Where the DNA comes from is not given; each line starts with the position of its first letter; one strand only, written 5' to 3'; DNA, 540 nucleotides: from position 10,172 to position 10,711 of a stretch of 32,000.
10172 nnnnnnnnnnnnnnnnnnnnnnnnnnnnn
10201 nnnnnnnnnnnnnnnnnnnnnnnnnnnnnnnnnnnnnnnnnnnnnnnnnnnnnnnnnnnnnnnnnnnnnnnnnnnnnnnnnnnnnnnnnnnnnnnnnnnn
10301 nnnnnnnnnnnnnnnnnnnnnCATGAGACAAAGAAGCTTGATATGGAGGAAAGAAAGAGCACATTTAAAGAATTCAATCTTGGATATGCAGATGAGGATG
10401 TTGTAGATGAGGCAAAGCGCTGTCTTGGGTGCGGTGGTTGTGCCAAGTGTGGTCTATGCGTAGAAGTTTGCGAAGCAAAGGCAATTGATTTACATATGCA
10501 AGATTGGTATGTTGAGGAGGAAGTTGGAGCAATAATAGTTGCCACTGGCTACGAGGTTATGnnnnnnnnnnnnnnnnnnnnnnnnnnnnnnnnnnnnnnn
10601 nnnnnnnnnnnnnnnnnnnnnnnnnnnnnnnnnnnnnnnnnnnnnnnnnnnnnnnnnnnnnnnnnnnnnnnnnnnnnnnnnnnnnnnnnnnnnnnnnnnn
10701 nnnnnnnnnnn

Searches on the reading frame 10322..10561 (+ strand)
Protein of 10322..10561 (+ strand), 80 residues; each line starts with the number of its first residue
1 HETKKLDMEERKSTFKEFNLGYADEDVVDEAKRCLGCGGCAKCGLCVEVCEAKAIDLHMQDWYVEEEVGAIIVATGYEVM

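Call 23: search_solved_structures(query=window:10322-10561:+, max_evalue=10, show_alignments=5)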
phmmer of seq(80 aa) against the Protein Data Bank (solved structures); distinct sequences matched with E-value up to 10: 50.
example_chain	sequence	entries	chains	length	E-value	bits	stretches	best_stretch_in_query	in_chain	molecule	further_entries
7bkb_A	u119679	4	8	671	3.4e-09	39.6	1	38-79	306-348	CoB--CoM heterodisulfide reductase iron-sulfur subunit A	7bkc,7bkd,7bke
5odc_A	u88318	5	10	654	1e-05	28.5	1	31-79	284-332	Heterodisulfide reductase, subunit A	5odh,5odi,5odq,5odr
8rvu_a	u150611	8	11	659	4e-05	26.7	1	39-78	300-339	H(2):CoB-CoM heterodisulfide,ferredoxin reductase subunit A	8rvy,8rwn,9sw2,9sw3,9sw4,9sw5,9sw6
8rvv_A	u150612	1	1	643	4.9e-05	26.4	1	39-78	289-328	H(2):CoB-CoM heterodisulfide,ferredoxin reductase subunit A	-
9n5u_A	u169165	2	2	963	0.0006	22.9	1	3-47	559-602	NfnA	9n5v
4ylf_B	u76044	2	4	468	0.0021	21.2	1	5-41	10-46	Dihydropyrimidine dehydrogenase subunit A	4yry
9sfi_A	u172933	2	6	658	0.0034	20.5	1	39-78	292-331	CoB--CoM heterodisulfide reductase iron-sulfur subunit A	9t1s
8e9g_I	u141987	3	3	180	0.021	18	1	40-58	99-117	NADH-quinone oxidoreductase subunit I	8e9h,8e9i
5jca_L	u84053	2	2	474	0.058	16.6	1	7-50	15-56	NADH-dependent Ferredoxin:NADP Oxidoreductase (NfnI) subunit alpha | NADH-dependent Ferredoxin:NADP Oxidoreductase subunit alpha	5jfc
5vj7_A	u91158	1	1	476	0.058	16.6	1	7-50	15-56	Oxidoreductase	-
5t5i_G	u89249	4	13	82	0.072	16.3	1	39-58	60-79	Tungsten formylmethanofuran dehydrogenase subunit fwdG | Tungsten formylmethanofuran dehydrogenase, subunit G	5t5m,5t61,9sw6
9bov_A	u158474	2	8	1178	0.1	15.8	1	6-41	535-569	Molybdopterin oxidoreductase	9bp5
3eun_A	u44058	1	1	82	0.12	15.6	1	21-66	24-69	Ferredoxin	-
7tgh_S8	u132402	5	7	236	0.15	15.3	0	38-58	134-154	NADH-ubiquinone oxidoreductase 1, chain, putative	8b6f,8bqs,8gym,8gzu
5lc5_I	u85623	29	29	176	0.19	14.9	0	38-59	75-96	NADH dehydrogenase [ubiquinone] iron-sulfur protein 8, mitochondrial | Mitochondrial complex I, TYKY subunit | NADH:ubiquinone oxidoreductase core subunit S8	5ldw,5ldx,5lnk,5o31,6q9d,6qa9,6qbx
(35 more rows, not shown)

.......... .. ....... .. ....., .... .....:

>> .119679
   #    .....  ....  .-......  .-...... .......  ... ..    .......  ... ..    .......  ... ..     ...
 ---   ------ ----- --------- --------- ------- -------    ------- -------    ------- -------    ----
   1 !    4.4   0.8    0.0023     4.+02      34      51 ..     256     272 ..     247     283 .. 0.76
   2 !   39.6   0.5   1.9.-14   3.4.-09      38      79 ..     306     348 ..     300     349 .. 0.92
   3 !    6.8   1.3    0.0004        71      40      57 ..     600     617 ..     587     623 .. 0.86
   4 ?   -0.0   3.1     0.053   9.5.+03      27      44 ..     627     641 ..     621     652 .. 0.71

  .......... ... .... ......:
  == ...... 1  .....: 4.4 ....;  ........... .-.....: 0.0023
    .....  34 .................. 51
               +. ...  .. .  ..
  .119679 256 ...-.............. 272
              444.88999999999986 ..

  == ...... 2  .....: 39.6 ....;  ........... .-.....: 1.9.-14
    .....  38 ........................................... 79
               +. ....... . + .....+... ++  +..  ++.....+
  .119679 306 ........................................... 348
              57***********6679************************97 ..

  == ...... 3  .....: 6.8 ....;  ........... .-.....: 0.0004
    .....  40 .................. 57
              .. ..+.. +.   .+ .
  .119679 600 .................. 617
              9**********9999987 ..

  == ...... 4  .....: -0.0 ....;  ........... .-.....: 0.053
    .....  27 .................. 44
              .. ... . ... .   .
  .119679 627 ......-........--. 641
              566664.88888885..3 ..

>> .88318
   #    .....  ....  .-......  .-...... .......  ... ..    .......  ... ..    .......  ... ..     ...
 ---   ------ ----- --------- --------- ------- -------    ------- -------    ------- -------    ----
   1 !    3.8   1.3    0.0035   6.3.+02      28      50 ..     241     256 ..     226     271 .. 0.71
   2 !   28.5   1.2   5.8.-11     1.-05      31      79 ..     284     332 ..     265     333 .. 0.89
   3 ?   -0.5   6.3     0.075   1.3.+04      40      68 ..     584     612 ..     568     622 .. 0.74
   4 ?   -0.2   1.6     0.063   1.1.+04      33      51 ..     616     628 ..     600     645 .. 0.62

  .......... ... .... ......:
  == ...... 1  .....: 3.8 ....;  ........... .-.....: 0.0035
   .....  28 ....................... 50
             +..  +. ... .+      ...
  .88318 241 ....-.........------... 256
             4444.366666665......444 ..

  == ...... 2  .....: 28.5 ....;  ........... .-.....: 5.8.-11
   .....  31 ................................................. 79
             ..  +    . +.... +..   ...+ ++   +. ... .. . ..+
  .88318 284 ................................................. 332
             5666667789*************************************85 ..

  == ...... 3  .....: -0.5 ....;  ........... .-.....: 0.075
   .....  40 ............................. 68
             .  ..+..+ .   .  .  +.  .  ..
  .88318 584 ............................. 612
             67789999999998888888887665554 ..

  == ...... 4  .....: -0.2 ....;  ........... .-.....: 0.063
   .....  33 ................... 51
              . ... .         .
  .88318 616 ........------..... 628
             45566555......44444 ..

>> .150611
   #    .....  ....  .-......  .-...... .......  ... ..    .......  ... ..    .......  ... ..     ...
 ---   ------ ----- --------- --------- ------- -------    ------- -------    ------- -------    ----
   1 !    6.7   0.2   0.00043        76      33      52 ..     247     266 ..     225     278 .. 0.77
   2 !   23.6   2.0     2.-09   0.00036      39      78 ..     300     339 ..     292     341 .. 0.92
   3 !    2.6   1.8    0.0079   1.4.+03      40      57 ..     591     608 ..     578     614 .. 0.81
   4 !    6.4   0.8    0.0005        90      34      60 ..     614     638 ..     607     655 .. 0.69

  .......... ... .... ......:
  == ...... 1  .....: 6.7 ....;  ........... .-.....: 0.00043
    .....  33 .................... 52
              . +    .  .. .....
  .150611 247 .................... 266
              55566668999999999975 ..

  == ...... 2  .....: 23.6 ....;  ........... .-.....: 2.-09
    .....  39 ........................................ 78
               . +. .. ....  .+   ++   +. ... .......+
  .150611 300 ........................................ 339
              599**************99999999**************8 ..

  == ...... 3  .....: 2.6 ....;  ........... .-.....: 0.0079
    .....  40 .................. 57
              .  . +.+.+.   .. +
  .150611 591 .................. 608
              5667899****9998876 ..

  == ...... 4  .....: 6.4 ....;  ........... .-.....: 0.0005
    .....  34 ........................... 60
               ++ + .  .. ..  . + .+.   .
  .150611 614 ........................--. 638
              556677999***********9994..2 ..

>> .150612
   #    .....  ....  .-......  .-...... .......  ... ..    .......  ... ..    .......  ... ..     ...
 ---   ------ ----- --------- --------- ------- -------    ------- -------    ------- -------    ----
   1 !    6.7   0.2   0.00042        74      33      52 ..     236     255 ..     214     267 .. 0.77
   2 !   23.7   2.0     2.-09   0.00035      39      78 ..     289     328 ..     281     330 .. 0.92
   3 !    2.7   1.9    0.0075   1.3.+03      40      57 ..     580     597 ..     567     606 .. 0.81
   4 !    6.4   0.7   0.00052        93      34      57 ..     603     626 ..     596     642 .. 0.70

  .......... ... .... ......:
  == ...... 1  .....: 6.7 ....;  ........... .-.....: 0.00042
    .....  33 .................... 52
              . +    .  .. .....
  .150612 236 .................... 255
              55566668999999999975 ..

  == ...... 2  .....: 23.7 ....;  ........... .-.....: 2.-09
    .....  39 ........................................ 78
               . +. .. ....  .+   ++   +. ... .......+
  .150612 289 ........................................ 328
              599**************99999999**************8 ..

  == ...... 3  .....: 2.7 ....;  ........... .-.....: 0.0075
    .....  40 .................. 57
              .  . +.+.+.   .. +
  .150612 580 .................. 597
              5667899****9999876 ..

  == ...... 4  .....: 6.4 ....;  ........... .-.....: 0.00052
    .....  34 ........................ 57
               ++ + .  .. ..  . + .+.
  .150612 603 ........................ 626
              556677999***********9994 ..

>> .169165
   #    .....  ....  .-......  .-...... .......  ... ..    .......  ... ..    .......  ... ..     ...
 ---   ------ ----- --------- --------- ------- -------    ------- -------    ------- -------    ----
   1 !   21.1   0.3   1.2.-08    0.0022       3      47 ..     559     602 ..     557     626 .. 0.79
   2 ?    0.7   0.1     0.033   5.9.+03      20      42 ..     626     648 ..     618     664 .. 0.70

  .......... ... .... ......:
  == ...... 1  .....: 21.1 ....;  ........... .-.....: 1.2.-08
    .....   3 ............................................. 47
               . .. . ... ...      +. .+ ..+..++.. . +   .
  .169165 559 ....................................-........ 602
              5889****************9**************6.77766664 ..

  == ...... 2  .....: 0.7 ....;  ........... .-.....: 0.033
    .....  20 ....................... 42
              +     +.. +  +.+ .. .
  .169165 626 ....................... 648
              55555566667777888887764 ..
